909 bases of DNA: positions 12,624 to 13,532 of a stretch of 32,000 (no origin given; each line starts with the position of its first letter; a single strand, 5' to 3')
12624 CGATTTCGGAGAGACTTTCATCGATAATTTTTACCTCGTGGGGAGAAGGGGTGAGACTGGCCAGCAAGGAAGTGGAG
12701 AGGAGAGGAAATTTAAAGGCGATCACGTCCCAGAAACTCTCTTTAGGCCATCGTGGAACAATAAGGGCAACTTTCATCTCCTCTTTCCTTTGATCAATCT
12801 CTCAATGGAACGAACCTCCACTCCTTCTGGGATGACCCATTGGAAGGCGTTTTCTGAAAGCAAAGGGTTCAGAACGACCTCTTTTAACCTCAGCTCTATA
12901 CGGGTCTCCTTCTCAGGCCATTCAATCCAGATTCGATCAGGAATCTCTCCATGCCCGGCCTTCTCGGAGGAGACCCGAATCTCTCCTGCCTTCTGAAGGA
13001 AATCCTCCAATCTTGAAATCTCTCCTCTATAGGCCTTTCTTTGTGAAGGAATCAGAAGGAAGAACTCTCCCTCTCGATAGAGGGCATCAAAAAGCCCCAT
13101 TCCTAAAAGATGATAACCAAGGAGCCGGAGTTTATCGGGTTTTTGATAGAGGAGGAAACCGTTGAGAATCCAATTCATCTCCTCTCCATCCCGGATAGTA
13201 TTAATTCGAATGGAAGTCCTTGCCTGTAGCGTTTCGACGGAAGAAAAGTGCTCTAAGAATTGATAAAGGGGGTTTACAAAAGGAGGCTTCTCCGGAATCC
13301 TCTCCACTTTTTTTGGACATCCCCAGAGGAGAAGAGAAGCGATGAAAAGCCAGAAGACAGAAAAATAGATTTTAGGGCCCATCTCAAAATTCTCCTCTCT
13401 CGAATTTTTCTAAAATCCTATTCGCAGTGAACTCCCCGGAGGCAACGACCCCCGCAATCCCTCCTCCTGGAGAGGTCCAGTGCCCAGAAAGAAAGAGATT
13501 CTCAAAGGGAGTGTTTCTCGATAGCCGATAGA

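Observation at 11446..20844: Nine-gene minus-strand array that looks like an uncharacterised envelope-lipid or polyketide-like synthesis and export system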

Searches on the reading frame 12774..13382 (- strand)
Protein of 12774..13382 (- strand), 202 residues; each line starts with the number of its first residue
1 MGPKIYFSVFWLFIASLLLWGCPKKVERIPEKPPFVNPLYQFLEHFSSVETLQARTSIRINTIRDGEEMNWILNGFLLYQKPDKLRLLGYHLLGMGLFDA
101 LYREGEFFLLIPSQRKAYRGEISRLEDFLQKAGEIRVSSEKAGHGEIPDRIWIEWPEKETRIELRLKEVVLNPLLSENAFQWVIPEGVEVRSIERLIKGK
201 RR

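Call 3: search_protein_families(library=pfam, proteins=[window:12774-13382:-], max_evalue=0.01)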
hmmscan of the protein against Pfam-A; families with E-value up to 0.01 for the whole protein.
window:12774-13382:- (202 aa): 0 families

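Call 4: search_protein_families(library=ncbifam, proteins=[window:12774-13382:-], max_evalue=0.01)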
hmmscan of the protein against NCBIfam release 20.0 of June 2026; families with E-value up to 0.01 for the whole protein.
window:12774-13382:- (202 aa): 1 family
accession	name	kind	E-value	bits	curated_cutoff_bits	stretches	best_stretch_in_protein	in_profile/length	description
TIGR00547.2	lolA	equivalog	0.0094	15.4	112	0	160-191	169-200/202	outer membrane lipoprotein periplasmic chaperone LolA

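Call 9: find_encoding_contigs(protein=window:12774-13382:-, flank=10000, max_places=6)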
Protein window:12774-13382:- (202 aa): 8 contigs read that carry it; 6 places shown.
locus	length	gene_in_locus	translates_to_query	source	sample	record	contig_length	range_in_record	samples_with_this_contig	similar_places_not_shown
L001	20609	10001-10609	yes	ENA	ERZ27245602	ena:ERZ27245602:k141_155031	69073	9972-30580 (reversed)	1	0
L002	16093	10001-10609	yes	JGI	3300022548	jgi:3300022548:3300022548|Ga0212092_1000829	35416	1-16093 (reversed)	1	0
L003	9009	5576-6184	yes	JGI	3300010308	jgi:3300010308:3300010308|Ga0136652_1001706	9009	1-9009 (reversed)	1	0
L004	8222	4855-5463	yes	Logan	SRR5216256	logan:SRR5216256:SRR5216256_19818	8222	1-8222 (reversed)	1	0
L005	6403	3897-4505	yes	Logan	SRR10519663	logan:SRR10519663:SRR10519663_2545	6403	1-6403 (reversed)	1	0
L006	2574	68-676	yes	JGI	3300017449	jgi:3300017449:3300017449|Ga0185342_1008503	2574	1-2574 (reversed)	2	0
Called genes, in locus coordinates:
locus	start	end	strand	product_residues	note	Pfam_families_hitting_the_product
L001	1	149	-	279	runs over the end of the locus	PF00881:Nitroreductase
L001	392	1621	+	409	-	PF00108:Thiolase_N, PF02803:Thiolase_C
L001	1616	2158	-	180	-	-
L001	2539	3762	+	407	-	PF00108:Thiolase_N, PF00109:ketoacyl-synt (weak), PF02803:Thiolase_C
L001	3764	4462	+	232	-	PF01209:Ubie_methyltran, PF05175:MTS, PF13489:Methyltransf_23, PF08241:Methyltransf_11, PF08242:Methyltransf_12, PF13649:Methyltransf_25, PF13847:Methyltransf_31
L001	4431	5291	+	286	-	PF13489:Methyltransf_23, PF13847:Methyltransf_31, PF08241:Methyltransf_11, PF08242:Methyltransf_12, PF13649:Methyltransf_25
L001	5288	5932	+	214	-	PF03548:LolA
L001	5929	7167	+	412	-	PF00109:ketoacyl-synt, PF02801:Ketoacyl-synt_C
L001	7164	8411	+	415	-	PF00109:ketoacyl-synt, PF02801:Ketoacyl-synt_C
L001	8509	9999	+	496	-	PF00890:FAD_binding_2 (weak), PF01266:DAO (weak), PF01593:Amino_oxidase, PF01946:Thi4 (weak), PF03486:HI0933_like (faint), PF12831:FAD_oxidored (faint), PF13450:NAD_binding_8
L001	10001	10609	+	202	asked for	-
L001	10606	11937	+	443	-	PF02310:B12-binding, PF04055:Radical_SAM, PF13282:DUF4070 (weak)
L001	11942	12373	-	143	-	PF01475:FUR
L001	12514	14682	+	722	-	PF00141:peroxidase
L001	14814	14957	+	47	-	PF01361:Tautomerase (weak)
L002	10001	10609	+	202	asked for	-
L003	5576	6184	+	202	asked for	-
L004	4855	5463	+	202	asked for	-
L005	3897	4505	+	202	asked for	-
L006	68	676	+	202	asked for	-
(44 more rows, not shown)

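Call 10: find_homologous_proteins(query=window:12774-13382:-, max_evalue=0.001)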
Query window:12774-13382:- (202 aa): 665 proteins with E <= 0.001 among 760 candidates; the best 120 are listed.
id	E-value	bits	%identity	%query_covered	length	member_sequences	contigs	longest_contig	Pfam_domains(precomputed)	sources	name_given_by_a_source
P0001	1.1e-126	439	97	100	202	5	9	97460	-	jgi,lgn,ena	jgi:hypothetical protein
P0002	4.6e-108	378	81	100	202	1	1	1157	-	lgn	-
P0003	1.3e-106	373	82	100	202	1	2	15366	-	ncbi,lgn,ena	-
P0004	1.9e-106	372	84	99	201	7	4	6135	-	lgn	-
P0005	1.6e-100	353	81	99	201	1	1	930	-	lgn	-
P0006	2.3e-97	343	77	97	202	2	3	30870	-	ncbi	ncbi:MAG: hypothetical protein ACUVTN_12010 [Thermodesulfobacteriota bacterium]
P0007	6.3e-87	309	68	100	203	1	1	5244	-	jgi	-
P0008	1.7e-86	307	68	100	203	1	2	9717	-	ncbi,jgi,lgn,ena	-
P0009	2.4e-86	307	68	100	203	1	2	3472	-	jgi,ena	-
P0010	5.2e-86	306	69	98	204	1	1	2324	-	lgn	-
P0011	6.3e-86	305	67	100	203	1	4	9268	-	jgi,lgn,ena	-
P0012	7.0e-85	302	72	91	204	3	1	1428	-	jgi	-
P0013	8.7e-85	302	68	100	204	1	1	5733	-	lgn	-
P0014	3.0e-84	300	73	91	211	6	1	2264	-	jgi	jgi:outer membrane lipoprotein-sorting protein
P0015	5.1e-83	296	71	91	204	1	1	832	-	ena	-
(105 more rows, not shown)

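Call 12: find_related_loci(query=A1, collection=genome_contigs, flank=10000)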
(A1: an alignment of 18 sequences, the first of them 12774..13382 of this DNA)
Query A1 (202 aa) in genome_contigs; peptide patterns used: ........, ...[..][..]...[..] (x = any residue, [..] = any of these).
109 stretches matched a pattern; 20 encode a relative of the query (tblastn E <= 1e-3); 20 distinct loci.
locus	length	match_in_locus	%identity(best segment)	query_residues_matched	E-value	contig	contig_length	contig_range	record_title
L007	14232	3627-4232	92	1-202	2e-122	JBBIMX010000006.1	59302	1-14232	MAG: Deltaproteobacteria bacterium isolate BQF270218_bin_242 NODE_87_length_59302_cov_6.154573, whole genome shotgun seq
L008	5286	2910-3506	84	4-202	5e-111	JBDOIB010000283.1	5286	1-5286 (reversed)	MAG: Thermodesulfobacteriota bacterium isolate TC202112_Ori_Bins020 k147_14465, whole genome shotgun sequence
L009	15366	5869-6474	82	1-202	2e-110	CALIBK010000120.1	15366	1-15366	MAG: uncultured bacterium isolate S1_Bin_MAXBIN__233_1 genome assembly, contig: c_000001378034, whole genome shotgun seq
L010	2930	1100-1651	70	20-202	1e-84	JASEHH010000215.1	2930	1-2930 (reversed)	MAG: Thermodesulfobacteriota bacterium isolate Yes70-18 NODE_15867_length_2930_cov_69.500870, whole genome shotgun seque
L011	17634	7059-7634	67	4-194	3e-78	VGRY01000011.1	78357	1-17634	MAG: Deltaproteobacteria bacterium isolate K_DeepCast_100m_mx_276 K_DeepCast_100m_mx_276_Ga0194127_10000318, whole genom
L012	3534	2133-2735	60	1-200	2e-77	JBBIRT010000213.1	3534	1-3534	MAG: Deltaproteobacteria bacterium isolate SLS170214_bin_356 NODE_23400_length_3534_cov_4.225640, whole genome shotgun s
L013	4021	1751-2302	65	20-202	2e-75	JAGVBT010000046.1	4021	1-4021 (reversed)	MAG: Deltaproteobacteria bacterium isolate DeMMO6_17 c_000000050419, whole genome shotgun sequence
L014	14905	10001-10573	60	9-201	3e-75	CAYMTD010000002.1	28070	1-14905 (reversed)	MAG TPA_asm: uncultured Syntrophaceae bacterium isolate binchicken_co274_204 genome assembly, contig: NODE_4329_length_2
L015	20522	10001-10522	68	20-192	1e-74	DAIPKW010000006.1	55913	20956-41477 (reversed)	MAG TPA_asm: Thermodesulfobacteriota bacterium isolate CTOTU21550 NODE_400_length_55913_cov_82.115185, whole genome shot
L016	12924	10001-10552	58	21-202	2e-72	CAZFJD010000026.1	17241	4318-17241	MAG TPA_asm: uncultured Syntrophaceae bacterium isolate binchicken_co325_68 genome assembly, contig: NODE_895_length_172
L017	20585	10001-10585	58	9-201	1e-72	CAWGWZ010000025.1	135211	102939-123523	MAG: uncultured delta proteobacterium isolate MFD04408.bin.3.38 genome assembly, contig: contig_9309, whole genome shotg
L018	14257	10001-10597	56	1-201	5e-72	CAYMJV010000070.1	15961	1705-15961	MAG TPA_asm: uncultured Syntrophaceae bacterium isolate binchicken_co378_81 genome assembly, contig: NODE_2824_length_15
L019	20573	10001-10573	62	1-190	1e-71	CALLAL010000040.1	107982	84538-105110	MAG: uncultured bacterium isolate N1_Bin_METABAT__110_1 genome assembly, contig: c_000000194200, whole genome shotgun se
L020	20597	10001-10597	55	6-202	4e-69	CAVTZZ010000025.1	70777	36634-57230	MAG: uncultured delta proteobacterium isolate MFD04408.bin.2.108 genome assembly, contig: contig_13147, whole genome sho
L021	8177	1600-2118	60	21-192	1e-66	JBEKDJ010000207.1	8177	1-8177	MAG: Thermodesulfobacteriota bacterium isolate SPRUCE 180 SPRUCE_180_207, whole genome shotgun sequence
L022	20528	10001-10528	67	20-194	3e-66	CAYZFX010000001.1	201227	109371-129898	MAG TPA_asm: uncultured Syntrophorhabdus sp. isolate binchicken_co40_106 genome assembly, contig: NODE_78_length_201227_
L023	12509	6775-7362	54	7-199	4e-64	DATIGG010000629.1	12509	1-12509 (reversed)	MAG TPA_asm: Thermodesulfobacteriota bacterium isolate SMAG_U16415 k141_2621250, whole genome shotgun sequence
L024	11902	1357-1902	58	21-199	8e-63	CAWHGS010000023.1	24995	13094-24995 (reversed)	MAG: uncultured delta proteobacterium isolate MFD00709.bin.2.5 genome assembly, contig: contig_164549, whole genome shot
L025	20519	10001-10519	54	31-202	6e-59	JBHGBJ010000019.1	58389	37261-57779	MAG: Thermodesulfobacteriota bacterium isolate SBS.BIN.12 SBSBIN12_contig_19, whole genome shotgun sequence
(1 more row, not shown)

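Call 18: search_protein_families(library=pfam, proteins=[L015:102-1331:+, L015:1276-2541:+, L015:2499-3011:+, L015:3037-3483:+, L015:12121-12783:+, L015:12659-14665:+, L019:3455-6037:+, L019:6139-8304:-, L019:11953-12543:+, L019:12611-14392:+], max_evalue=0.001)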
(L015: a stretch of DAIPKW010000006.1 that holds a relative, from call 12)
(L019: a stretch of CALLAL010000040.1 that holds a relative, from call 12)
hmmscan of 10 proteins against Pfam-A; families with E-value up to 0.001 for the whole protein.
L015:102-1331:+ (409 aa): 5 families
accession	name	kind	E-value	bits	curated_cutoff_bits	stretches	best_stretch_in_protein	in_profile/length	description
PF00441.29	Acyl-CoA_dh_1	-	1.6e-38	132.7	22.4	1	232-376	2-146/150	Acyl-CoA dehydrogenase, C-terminal domain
PF02771.21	Acyl-CoA_dh_N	-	2e-25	89.8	22.9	1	7-120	1-113/113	Acyl-CoA dehydrogenase, N-terminal domain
PF02770.24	Acyl-CoA_dh_M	-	5.5e-20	71.8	33.3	1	125-218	2-96/97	Acyl-CoA dehydrogenase, middle domain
PF08028.16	Acyl-CoA_dh_2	-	6.5e-19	69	22.7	1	247-368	2-133/134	Acyl-CoA dehydrogenase, C-terminal domain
PF22924.1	ACOX_C_alpha1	-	1.1e-07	32.3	27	1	241-374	4-163/169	Acyl-CoA oxidase, C-alpha1 domain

L015:1276-2541:+ (421 aa): 2 families
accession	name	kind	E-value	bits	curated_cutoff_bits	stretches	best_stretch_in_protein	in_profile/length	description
PF00109.32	ketoacyl-synt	-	1.9e-35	123.1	20.8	1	19-260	2-252/252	Beta-ketoacyl synthase, N-terminal domain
PF02801.28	Ketoacyl-synt_C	-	1.3e-13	51.5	20.8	1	277-375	15-118/119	Beta-ketoacyl synthase, C-terminal domain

L015:2499-3011:+ (170 aa): 1 family
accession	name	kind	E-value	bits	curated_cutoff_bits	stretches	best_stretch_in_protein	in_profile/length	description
PF06695.16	Sm_multidrug_ex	-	1.1e-09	39.4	30.7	1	37-155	5-121/121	Putative small multi-drug export protein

L015:3037-3483:+ (148 aa): 1 family
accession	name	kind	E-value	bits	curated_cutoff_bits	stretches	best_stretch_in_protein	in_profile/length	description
PF07977.19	FabA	-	4.9e-23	81.7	23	1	16-138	1-136/138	FabA-like domain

L015:12121-12783:+ (220 aa): 2 families
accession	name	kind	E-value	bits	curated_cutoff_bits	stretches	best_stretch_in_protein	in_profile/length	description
PF01590.32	GAF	-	1.4e-07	32.5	22.4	1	125-207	2-77/133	GAF domain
PF13185.12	GAF_2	-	2.1e-05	25.2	28.6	1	124-200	3-78/136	GAF domain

L015:12659-14665:+ (668 aa): 10 families
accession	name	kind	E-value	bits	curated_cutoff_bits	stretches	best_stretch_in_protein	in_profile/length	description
PF01590.32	GAF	-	2.2e-28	99.9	22.4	2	116-248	5-133/133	GAF domain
PF00211.25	Guanylate_cyc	-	9.3e-27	94.2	21.9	1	407-583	6-176/183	Adenylate and Guanylate cyclase catalytic domain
PF13185.12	GAF_2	-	4.2e-20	72.8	28.6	2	117-249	8-136/136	GAF domain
PF13492.12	GAF_3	-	4.3e-16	59.9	27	2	120-250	9-129/129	GAF domain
PF00989.32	PAS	-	8.2e-11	42.4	22.6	1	265-373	4-113/113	PAS fold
PF13426.13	PAS_9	-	1.1e-10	42.2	27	1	273-375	2-103/103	PAS domain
PF08448.16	PAS_4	-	4e-10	40.3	23.1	1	268-378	1-110/110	PAS fold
PF11849.14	DUF3369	-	7.4e-07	30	27.2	0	29-90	110-168/168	Domain of unknown function (DUF3369)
PF13188.13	PAS_8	-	1.7e-06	28.1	21.8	1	265-304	4-46/65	PAS domain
PF12860.13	PAS_7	-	0.00022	21.8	27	0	268-321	1-57/115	PAS fold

L019:3455-6037:+ (860 aa): 9 families
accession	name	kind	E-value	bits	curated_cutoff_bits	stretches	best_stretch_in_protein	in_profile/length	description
PF13426.13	PAS_9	-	2.2e-44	150.4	27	4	299-400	2-103/103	PAS domain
PF00989.32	PAS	-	6.1e-41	139.4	22.6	4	288-398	1-113/113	PAS fold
PF13188.13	PAS_8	-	2e-32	110.4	21.8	2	288-343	1-56/65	PAS domain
PF08448.16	PAS_4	-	2.8e-31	108.4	23.1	3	48-151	3-110/110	PAS fold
PF08447.18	PAS_3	-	1.9e-30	105.4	25.6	2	311-390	3-83/89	PAS fold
PF02518.31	HATPase_c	-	2e-13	51.2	26.4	1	706-852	2-109/111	Histidine kinase-, DNA gyrase B-, and HSP90-like ATPase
PF00512.31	HisKA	-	8.7e-09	35.8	26.9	1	549-604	2-53/66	His Kinase A (phospho-acceptor) domain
PF12860.13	PAS_7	-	1.1e-08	35.7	27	0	423-532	5-114/115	PAS fold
PF24820.1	Diguanyl_cycl_sensor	-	4.2e-07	30.3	28.1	0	47-83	3-39/109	Diguanylate cyclase-like sensor domain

L019:6139-8304:- (721 aa): 2 families
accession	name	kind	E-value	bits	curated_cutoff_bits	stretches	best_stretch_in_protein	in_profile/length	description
PF20245.3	DUF6600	-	4.8e-29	100.9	27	1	229-332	2-101/102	Family of unknown function (DUF6600)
PF04773.18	FecR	-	1.3e-10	42.1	24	1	68-163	1-96/97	FecR protein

L019:11953-12543:+ (196 aa): 2 families
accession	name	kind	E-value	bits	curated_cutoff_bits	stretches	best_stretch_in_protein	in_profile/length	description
PF04011.17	LemA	-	4.5e-59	199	26.2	1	46-196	1-149/149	LemA family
PF25474.1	TPR_TmcB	-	0.00014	22.2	27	0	34-94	57-117/125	TmcB, TPR repeats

L019:12611-14392:+ (593 aa): 2 families
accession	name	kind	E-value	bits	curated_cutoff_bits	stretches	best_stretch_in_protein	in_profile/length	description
PF20990.2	DUF2207_C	-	4.7e-37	128.4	33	1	297-519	12-247/247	Predicted membrane protein (DUF2207) C-terminal domain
PF09972.14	DUF2207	-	3e-27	96.4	24.4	1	42-230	1-172/172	Predicted membrane protein (DUF2207) N-terminal domain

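Call 36: search_protein_families(library=pfam, proteins=[L020:8578-9858:+, L020:6838-7659:-, L020:4990-6309:-, L020:10795-11457:+, L020:11523-13316:+, L022:1067-1543:+, L022:477-1070:+, L022:6298-8139:-, L025:8593-9861:+], max_evalue=0.001)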
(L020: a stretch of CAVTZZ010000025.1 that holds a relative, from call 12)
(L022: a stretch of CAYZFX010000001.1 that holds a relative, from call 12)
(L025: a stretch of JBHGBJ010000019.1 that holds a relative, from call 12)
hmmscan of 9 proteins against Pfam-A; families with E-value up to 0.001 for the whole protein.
L020:8578-9858:+ (426 aa): 2 families
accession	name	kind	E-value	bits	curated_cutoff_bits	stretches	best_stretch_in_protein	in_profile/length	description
PF05977.19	MFS_3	-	6.2e-51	173.8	27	1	29-419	3-392/524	Transmembrane secretion effector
PF07690.21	MFS_1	-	3.7e-29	102.2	33.4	1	41-378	1-338/347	Major Facilitator Superfamily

L020:6838-7659:- (273 aa): 1 family
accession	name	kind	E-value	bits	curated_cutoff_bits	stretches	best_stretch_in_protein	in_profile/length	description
PF01578.25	Cytochrom_C_asm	-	3.3e-54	184.2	29.9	1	63-268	2-212/212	Cytochrome C assembly protein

L020:4990-6309:- (439 aa): 5 families
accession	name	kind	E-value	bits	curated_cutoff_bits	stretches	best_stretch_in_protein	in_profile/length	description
PF05201.20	GlutR_N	-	3.9e-57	192.7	27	1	10-160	1-151/151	Glutamyl-tRNAGlu reductase, N-terminal domain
PF01488.26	Shikimate_DH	-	1.7e-47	161.4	24.3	1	175-310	1-138/138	Shikimate / quinate 5-dehydrogenase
PF00745.25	GlutR_dimer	-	2.4e-31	108.4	22.9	1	324-423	1-99/99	Glutamyl-tRNAGlu reductase, dimerisation domain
PF13241.12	NAD_binding_7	-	0.00016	22.6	22.1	1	181-270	2-82/104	Putative NAD(P)-binding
PF03807.23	F420_oxidored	-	0.00024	22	21.6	0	189-283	2-91/94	NADP oxidoreductase coenzyme F420-dependent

L020:10795-11457:+ (220 aa): 1 family
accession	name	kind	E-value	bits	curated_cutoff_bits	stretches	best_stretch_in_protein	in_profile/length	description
PF04011.17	LemA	-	1.3e-60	204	26.2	1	70-220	1-149/149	LemA family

L020:11523-13316:+ (597 aa): 2 families
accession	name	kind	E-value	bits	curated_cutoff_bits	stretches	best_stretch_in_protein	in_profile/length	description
PF20990.2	DUF2207_C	-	8.2e-37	127.7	33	1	294-524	8-247/247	Predicted membrane protein (DUF2207) C-terminal domain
PF09972.14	DUF2207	-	7.9e-31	108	24.4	1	46-235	1-172/172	Predicted membrane protein (DUF2207) N-terminal domain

L022:1067-1543:+ (158 aa): 1 family
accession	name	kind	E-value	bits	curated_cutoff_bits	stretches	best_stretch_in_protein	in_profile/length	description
PF07977.19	FabA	-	6.3e-24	84.6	23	1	29-148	1-135/138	FabA-like domain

L022:477-1070:+ (197 aa): 1 family
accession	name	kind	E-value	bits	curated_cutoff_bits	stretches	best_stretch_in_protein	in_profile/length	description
PF06695.16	Sm_multidrug_ex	-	4.2e-11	43.9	30.7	1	63-178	5-118/121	Putative small multi-drug export protein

L022:6298-8139:- (613 aa): 2 families
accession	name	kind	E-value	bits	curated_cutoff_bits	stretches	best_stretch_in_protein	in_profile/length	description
PF20245.3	DUF6600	-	1.3e-27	96.2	27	1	222-325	2-101/102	Family of unknown function (DUF6600)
PF04773.18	FecR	-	5.4e-11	43.2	24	1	61-156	1-96/97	FecR protein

L025:8593-9861:+ (422 aa): 2 families
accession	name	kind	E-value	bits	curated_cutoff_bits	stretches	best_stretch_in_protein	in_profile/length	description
PF05977.19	MFS_3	-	1.3e-53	182.7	27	1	25-415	3-391/524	Transmembrane secretion effector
PF07690.21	MFS_1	-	7.6e-31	107.7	33.4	1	37-372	1-336/347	Major Facilitator Superfamily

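Call 51: predict_structure(alignment_id=A1)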
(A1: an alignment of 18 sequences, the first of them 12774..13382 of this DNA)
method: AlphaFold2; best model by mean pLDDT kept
length: 202 residues; sequences in the alignment: 18
mean_pLDDT: 71.4   pTM: 0.63
mean pLDDT of the five models: 71.4, 58.3, 56.7, 53.4, 39.7
residues with pLDDT >= 90: 28; 70-90: 90; 50-70: 59; < 50: 25
segments of 3 or more residues with pLDDT < 50: 113-124, 194-202
pLDDT, mean of each block of 10 residues (from residue 1): 67 74 51 62 84 91 79 89 85 68 68 41 49 78 77 84 90 86 60 47 36
secondary structure, 60 per line:
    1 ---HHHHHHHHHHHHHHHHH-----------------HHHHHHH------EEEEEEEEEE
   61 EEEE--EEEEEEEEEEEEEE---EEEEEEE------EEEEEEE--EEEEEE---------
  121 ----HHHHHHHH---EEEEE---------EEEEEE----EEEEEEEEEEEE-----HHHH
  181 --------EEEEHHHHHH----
elements in order: H4-20 H38-44 E51-64 E67-80 E84-90 E97-103 E106-111 H125-132 E136-140 E150-155 E160-171 H177-180 E189-192 H193-198
